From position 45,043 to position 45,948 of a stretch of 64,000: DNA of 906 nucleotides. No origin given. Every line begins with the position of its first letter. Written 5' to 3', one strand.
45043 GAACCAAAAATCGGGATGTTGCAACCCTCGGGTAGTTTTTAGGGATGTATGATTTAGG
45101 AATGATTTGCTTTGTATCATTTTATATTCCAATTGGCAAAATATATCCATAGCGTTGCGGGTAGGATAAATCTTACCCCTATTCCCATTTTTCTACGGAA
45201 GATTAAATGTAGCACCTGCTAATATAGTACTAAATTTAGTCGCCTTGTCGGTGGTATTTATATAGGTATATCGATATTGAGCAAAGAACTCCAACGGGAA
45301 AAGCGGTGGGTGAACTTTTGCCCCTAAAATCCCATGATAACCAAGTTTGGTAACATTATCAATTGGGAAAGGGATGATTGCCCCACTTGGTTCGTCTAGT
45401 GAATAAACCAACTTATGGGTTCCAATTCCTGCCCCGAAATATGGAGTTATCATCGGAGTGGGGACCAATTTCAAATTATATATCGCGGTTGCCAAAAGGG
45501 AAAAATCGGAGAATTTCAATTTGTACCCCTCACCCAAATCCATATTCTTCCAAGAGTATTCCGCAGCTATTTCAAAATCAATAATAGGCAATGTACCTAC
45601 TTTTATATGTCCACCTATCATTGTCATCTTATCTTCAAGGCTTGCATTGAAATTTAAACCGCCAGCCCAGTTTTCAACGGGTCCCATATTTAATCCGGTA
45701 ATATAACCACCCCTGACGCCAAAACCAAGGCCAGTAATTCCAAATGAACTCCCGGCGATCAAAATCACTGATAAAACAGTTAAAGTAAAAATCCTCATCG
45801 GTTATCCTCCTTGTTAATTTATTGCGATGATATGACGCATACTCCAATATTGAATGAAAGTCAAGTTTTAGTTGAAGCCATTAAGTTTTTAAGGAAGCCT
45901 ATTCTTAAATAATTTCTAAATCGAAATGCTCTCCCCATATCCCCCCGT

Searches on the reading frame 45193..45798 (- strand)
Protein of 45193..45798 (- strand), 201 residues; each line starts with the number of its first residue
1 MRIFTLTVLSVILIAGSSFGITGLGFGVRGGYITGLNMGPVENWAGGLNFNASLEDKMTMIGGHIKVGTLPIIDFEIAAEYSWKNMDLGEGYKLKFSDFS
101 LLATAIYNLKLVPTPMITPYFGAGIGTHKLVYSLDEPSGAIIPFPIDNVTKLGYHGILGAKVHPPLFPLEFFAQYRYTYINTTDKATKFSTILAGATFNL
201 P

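Call 35: search_protein_families(library=ncbifam, proteins=[window:45193-45798:-], max_evalue=0.001)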
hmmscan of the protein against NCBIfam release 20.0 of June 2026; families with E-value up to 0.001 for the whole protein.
window:45193-45798:- (201 aa): 0 families

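Call 36: search_protein_families(library=pfam, proteins=[window:45193-45798:-], max_evalue=0.001)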
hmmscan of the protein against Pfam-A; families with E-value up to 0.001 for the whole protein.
window:45193-45798:- (201 aa): 1 family
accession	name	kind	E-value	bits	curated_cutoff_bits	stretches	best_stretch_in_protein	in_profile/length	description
PF13505.12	OMP_b-brl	-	8.8e-06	26.4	28.7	1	27-197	23-172/175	Outer membrane protein beta-barrel domain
